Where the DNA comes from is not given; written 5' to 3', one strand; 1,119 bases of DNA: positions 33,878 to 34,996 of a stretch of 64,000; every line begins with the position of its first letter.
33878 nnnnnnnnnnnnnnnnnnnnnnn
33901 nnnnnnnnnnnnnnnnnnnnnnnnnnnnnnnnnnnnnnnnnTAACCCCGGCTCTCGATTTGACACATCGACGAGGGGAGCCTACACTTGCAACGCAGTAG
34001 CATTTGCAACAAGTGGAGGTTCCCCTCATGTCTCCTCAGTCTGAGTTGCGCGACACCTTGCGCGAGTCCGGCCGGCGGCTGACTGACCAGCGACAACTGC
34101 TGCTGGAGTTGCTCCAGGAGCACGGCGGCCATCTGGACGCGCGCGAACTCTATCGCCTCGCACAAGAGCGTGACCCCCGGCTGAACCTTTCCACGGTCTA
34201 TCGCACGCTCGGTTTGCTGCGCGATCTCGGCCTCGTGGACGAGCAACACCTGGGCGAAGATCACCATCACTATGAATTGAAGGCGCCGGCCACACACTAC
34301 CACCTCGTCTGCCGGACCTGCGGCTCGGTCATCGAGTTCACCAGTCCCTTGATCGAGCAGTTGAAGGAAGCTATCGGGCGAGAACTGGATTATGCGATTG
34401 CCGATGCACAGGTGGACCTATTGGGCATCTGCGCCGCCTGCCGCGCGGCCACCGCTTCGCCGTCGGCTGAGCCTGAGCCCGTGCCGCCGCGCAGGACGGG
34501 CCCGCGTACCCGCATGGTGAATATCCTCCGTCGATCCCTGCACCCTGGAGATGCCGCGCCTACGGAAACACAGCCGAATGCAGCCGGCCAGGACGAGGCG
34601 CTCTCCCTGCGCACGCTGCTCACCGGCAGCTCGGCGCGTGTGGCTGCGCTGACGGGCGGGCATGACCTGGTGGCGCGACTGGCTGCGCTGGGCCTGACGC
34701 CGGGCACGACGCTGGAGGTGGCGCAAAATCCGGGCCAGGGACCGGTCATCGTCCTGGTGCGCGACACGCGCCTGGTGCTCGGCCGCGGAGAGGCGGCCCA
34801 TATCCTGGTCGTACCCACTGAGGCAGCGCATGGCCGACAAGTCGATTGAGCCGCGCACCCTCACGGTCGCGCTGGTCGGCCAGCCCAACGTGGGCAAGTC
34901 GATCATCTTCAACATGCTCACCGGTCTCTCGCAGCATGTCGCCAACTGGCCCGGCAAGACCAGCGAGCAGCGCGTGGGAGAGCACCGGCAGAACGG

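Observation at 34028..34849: Fur-family regulator fused to a FeoA domain, overlapping feoB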

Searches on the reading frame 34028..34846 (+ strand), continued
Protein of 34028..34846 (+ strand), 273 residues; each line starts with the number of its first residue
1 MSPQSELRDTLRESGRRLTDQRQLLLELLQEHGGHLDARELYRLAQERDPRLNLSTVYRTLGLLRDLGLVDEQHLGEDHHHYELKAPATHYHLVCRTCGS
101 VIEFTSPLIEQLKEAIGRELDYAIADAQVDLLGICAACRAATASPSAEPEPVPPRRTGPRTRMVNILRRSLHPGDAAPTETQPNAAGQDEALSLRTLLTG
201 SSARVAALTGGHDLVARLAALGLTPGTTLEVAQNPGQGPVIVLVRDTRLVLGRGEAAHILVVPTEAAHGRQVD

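Call 35: search_protein_representatives(alignment_id=A1)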
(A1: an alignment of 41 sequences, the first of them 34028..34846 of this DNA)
Query: 41 sequences, 254 profile positions. Proteins with E-value up to 0.001 (for the whole library): 34130; up to 1e-10: 13944; up to 1e-30: 244. The best 150 are listed.
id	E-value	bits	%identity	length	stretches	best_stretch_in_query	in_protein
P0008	9.1e-119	411.6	-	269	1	1-253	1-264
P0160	3.4e-86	304.9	-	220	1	18-251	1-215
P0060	4.6e-72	258.6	-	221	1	1-164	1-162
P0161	1.2e-68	247.4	-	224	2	1-145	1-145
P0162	8.3e-54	198.8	-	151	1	6-144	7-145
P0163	8.3e-54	198.8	-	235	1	8-247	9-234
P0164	4.9e-53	196.3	-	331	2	17-161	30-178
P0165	4.9e-52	193.0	-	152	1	6-141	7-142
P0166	5.7e-52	192.8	-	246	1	6-250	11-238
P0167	2.4e-51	190.7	-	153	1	7-142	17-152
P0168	2.5e-49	184.1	-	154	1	4-116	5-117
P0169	9.8e-49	182.2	-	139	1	9-139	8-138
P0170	1.5e-48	181.6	-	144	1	7-143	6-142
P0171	3.9e-48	180.2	-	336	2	6-143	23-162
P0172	1.6e-47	178.1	-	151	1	8-141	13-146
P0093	6.4e-46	172.9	-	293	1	49-247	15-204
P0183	9.2e-45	169.2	-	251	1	6-249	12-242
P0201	1.1e-40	155.8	-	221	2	17-141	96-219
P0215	2.5e-39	151.4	-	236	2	6-144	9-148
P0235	1.6e-37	145.5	-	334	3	6-143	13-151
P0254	4.2e-36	140.8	-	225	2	4-142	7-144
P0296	8.9e-34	133.2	-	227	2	175-248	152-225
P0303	2.8e-33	131.5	-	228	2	5-146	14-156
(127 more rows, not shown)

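Call 38: list_cluster_members(proteins=[P0161, P0163, P0166, P0183, P0201, P0215, P0235, P0254, P0296, P0303])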
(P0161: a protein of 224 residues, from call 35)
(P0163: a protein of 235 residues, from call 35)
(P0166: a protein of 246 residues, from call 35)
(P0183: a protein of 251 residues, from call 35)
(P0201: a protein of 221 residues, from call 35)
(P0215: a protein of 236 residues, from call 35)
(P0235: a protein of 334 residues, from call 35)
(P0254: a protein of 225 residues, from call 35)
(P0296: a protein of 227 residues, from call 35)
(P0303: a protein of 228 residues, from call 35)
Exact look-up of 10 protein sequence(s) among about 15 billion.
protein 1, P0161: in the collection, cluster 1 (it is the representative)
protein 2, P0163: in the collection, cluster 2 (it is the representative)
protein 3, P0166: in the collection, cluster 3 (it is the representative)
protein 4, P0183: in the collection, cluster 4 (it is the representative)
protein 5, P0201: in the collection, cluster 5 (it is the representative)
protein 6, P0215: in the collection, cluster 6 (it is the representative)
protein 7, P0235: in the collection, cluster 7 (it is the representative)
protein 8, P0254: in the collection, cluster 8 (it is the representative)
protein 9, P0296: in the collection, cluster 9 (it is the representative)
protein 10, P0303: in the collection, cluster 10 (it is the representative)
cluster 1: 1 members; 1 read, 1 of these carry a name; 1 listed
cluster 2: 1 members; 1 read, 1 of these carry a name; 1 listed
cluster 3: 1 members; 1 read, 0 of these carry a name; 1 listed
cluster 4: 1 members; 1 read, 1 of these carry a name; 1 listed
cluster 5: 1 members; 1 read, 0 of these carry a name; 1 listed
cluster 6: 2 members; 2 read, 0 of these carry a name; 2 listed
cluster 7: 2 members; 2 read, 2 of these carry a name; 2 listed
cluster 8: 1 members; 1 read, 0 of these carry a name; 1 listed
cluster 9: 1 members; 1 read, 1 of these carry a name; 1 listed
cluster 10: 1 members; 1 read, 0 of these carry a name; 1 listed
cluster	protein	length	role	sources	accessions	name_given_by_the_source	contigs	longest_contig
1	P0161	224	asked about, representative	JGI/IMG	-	Fur family transcriptional regulator, ferric uptake regulator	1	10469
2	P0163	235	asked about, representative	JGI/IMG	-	Fe2+ or Zn2+ uptake regulation protein/Fe2+ transport system protein FeoA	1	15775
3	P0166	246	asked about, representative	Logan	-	-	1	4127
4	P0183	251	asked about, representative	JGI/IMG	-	Fur family ferric uptake transcriptional regulator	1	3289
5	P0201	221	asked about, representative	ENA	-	-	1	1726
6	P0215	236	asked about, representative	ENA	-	-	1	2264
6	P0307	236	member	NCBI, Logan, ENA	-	-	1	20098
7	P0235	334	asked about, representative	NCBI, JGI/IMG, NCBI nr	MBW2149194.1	MAG: FeoA domain-containing protein [Deltaproteobacteria bacterium] | FeoA domain-containing protein [Deltaproteobacteria bacterium]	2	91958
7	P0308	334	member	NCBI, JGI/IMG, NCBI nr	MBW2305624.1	MAG: FeoA domain-containing protein [Deltaproteobacteria bacterium] | FeoA domain-containing protein [Deltaproteobacteria bacterium]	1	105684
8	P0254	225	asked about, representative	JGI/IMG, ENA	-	-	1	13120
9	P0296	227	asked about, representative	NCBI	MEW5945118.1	MAG: transcriptional repressor [bacterium]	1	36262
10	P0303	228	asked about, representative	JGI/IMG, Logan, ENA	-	-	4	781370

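Call 39: find_encoding_contigs(protein=P0235, flank=4000, max_places=2)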
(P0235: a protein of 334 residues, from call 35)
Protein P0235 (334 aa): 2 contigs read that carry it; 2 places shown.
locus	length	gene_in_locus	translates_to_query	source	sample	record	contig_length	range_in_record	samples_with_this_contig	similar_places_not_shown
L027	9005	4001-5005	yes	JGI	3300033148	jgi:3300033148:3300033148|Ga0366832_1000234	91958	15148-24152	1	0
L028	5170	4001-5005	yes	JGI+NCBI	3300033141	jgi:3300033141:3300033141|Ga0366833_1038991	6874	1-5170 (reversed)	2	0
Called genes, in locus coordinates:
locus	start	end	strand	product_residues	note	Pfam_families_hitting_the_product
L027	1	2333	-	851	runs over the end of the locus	PF00912:Transgly, PF17092:PCB_OB, PF00905:Transpeptidase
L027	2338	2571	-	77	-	-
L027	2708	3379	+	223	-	PF12146:Hydrolase_4, PF20408:Abhydrolase_11 (faint)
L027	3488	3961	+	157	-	PF01475:FUR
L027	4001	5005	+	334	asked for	PF01475:FUR, PF04023:FeoA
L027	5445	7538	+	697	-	PF01926:MMR_HSR1, PF02421:FeoB_N, PF17910:FeoB_Cyto, PF07670:Gate, PF07664:FeoB_C, PF07670:Gate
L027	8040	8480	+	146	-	PF00011:HSP20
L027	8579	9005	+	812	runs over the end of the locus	PF02190:LON_substr_bdg, PF00004:AAA, PF07728:AAA_5, PF22667:Lon_lid, PF05362:Lon_C, PF13541:ChlI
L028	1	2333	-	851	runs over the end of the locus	PF00912:Transgly, PF17092:PCB_OB, PF00905:Transpeptidase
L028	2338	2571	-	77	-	-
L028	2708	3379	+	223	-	PF12146:Hydrolase_4 (weak)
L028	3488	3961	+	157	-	PF01475:FUR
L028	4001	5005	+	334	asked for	PF01475:FUR, PF04023:FeoA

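Call 40: find_encoding_contigs(protein=P0303, flank=4000, max_places=2)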
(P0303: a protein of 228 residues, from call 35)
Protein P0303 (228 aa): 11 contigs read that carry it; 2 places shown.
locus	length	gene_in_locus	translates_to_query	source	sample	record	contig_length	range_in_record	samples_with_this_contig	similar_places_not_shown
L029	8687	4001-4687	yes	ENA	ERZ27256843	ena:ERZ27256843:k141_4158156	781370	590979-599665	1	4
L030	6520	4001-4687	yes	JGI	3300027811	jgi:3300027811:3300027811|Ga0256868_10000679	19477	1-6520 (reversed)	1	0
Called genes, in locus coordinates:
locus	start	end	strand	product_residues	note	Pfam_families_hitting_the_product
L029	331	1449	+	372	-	-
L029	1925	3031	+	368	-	PF14522:Cytochrome_C7 (faint), PF02085:Cytochrom_CIII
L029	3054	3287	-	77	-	-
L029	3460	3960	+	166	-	PF01325:Fe_dep_repress, PF02742:Fe_dep_repr_C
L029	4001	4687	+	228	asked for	PF01475:FUR, PF04023:FeoA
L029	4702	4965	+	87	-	PF04023:FeoA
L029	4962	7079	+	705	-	PF01926:MMR_HSR1, PF02421:FeoB_N, PF09439:SRPRB (weak), PF17910:FeoB_Cyto, PF07670:Gate, PF07664:FeoB_C, PF07670:Gate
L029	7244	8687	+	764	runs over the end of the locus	PF01315:Ald_Xan_dh_C, PF02738:MoCoBD_1, PF20256:MoCoBD_2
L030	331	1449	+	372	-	-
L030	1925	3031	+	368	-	PF14522:Cytochrome_C7 (faint), PF02085:Cytochrom_CIII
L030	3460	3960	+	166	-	PF01325:Fe_dep_repress, PF02742:Fe_dep_repr_C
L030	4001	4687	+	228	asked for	PF01475:FUR, PF04023:FeoA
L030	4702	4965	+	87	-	PF04023:FeoA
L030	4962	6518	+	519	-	?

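Call 41: find_encoding_contigs(protein=P0001, flank=8000, max_places=2)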
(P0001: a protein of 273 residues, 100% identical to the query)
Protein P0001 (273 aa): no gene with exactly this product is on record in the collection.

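Call 48: search_protein_families(library=pfam, proteins=[L023:6536-7366:+], max_evalue=0.001)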
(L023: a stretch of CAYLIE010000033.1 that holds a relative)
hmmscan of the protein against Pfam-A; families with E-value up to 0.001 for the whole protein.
L023:6536-7366:+ (277 aa): 1 family
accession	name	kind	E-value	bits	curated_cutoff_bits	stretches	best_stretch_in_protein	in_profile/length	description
PF03239.20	FTR1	-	2.7e-52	178.3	25.3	1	2-259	1-270/284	Iron permease FTR1 family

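Call 55: fold_search(model_id=the predicted structure, library=pdb)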
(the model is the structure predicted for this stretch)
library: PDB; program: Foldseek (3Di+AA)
matches with E <= 10: 1390; with E <= 0.001: 98
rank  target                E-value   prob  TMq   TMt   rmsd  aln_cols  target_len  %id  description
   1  9a4a_B                1.5e-12  1.00  0.42  0.70   3.6       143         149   36  Model of YLAN-FUR by crosslinking MS and deep learning (released 2024-09-18)
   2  9ire_B                1.4e-11  1.00  0.37  0.63   8.3       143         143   31  CRYSTAL STRUCTURE OF Bacillus cereus FERRIC UPTAKE REGULATOR (released 2025-07-23)
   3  4rb1_A                5.2e-11  1.00  0.35  0.66   4.5       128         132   33  Crystal structure of Magnetospirillum gryphiswaldense MSR-1 Fur-Mn2+-E. coli Fur box (released 2015-07-15)
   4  4raz_A                5.5e-11  1.00  0.38  0.69   3.7       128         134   33  Crystal structure of Magnetospirillum gryphiswaldense MSR-1 holo-Fur (released 2015-07-15)
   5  4rb3_D                8.8e-11  1.00  0.36  0.67   4.1       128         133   33  Crystal structure of Magnetospirillum gryphiswaldense MSR-1 Fur-Mn2+-feoAB1 operator (released 2015-07-15)
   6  4rb2_D                1.7e-10  1.00  0.37  0.67   4.7       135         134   32  Crystal structure of Magnetospirillum gryphiswaldense MSR-1 SeMet-Fur-Mn2+-feoAB1 operator (released 2015-07-15)
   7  9ire_A                1.8e-10  1.00  0.38  0.62   5.3       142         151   30  CRYSTAL STRUCTURE OF Bacillus cereus FERRIC UPTAKE REGULATOR (released 2025-07-23)
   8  4rb3_C                2.3e-10  1.00  0.36  0.65   4.4       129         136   32  Crystal structure of Magnetospirillum gryphiswaldense MSR-1 Fur-Mn2+-feoAB1 operator (released 2015-07-15)
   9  2xig_C                2.7e-10  1.00  0.43  0.73   3.1       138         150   25  The structure of the Helicobacter pylori ferric uptake regulator Fur reveals three functional metal binding sites (released 2011-01-19)
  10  2fe3_B                2.9e-10  1.00  0.31  0.57  17.1       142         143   26  The crystal structure of bacillus subtilis PerR-Zn reveals a novel Zn(Cys)4 Structural redox switch (released 2006-12-19)
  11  4ets_A                2.9e-10  1.00  0.27  0.47  16.0       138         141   30  Crystal structure of Campylobacter jejuni ferric uptake regulator (released 2012-06-20)
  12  5fd6_D                3.4e-10  1.00  0.38  0.71   3.6       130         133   37  zinc-bound manganese uptake regulator (released 2016-12-28)
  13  2fe3_A                3.6e-10  1.00  0.31  0.57  16.9       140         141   26  The crystal structure of bacillus subtilis PerR-Zn reveals a novel Zn(Cys)4 Structural redox switch (released 2006-12-19)
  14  5fd6_B                3.8e-10  1.00  0.39  0.72   3.5       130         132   37  zinc-bound manganese uptake regulator (released 2016-12-28)
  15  5fd5_B                4.8e-10  1.00  0.33  0.58   5.4       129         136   36  manganese uptake regulator (released 2016-12-28)
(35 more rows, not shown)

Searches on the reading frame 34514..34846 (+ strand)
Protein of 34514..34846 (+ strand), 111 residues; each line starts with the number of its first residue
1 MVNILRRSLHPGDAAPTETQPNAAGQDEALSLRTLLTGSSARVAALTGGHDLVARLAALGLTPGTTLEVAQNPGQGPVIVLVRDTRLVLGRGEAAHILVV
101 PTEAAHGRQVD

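Call 27: search_solved_structures(query=window:34514-34846:+, show_alignments=3, max_evalue=0.1)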
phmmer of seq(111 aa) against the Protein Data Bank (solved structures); distinct sequences matched with E-value up to 0.1: 4.
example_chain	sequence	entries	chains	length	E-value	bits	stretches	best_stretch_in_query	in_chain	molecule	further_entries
3e19_A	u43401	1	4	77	2.7e-09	40.6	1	37-99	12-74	FeoA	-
2k5i_A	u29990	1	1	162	0.00054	23.6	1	32-97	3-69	IRON TRANSPORT PROTEIN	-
2h3j_A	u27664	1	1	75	0.022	18.4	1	46-102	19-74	Hypothetical protein PA4359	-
5by7_A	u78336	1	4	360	0.077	16.7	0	18-57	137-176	3-oxoacyl-ACP synthase III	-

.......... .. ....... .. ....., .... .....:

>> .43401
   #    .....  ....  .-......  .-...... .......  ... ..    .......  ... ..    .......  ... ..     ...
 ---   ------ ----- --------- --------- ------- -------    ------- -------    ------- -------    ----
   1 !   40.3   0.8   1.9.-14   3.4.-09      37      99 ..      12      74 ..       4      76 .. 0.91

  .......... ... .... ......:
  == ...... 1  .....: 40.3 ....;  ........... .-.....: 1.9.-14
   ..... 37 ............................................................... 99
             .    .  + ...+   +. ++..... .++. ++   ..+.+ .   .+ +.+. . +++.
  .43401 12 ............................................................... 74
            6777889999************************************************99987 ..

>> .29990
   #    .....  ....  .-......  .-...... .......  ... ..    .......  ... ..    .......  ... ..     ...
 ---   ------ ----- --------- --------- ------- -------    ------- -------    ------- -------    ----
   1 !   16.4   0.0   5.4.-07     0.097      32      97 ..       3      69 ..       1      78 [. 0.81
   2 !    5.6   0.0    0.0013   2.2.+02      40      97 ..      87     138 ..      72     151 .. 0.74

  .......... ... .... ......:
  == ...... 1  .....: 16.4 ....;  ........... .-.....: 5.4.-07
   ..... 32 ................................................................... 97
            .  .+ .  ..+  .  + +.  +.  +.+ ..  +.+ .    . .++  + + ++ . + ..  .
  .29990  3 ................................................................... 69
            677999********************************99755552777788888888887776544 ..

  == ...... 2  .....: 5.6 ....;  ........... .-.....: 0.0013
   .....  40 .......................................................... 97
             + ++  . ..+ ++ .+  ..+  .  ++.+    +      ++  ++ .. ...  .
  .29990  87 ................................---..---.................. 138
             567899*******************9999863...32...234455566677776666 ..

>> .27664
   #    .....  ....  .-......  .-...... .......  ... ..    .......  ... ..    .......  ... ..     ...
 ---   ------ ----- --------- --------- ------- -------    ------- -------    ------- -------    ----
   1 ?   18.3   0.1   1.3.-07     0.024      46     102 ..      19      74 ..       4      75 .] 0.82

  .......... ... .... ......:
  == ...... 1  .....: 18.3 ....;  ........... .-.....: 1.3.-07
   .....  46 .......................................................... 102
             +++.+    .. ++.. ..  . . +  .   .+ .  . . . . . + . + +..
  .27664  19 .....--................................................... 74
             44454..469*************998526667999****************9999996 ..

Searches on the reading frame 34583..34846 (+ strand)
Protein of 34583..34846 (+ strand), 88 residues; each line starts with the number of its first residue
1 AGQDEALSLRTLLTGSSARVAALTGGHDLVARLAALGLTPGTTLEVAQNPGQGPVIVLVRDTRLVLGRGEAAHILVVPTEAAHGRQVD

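Call 16: find_homologous_proteins(query=window:34583-34846:+)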
Query seq(88 aa) (88 aa): 39 proteins with E <= 0.001 among 65 candidates.
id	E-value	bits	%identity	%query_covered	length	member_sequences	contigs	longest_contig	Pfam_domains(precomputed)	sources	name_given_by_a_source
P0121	1.4e-29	119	73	97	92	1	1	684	PF04023.21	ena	-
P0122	1.1e-28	116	76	93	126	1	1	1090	PF04023.21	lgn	-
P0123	3.2e-27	112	71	93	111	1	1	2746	PF04023.21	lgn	-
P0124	4.0e-26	108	73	91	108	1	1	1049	PF04023.21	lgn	-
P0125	2.6e-24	103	73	84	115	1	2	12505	PF04023.21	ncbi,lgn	-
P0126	1.2e-22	97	67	92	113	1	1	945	PF04023.21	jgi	jgi:ferrous iron transport protein A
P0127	3.4e-22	96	71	83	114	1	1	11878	PF04023.21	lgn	-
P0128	4.2e-22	96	79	72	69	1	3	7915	PF04023.21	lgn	-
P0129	5.2e-22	95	68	88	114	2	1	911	PF04023.21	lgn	-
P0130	1.0e-21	94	58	98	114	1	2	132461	PF04023.21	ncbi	-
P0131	1.3e-21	94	70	80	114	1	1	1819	PF04023.21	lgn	-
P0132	1.8e-21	94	68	82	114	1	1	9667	PF04023.21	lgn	-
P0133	2.2e-21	93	65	88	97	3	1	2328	PF04023.21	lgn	-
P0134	5.6e-21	92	68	82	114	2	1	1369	PF04023.21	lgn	-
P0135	7.9e-21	92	71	80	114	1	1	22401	PF04023.21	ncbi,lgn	-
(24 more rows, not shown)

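Call 30: search_protein_families(library=pfam, proteins=[P0135], max_evalue=0.01)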
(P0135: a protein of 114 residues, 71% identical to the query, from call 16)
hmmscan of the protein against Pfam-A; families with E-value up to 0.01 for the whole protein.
P0135 (114 aa): 1 family
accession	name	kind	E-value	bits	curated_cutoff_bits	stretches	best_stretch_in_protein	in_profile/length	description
PF04023.20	FeoA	-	2.4e-16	60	23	1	34-103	2-73/74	FeoA domain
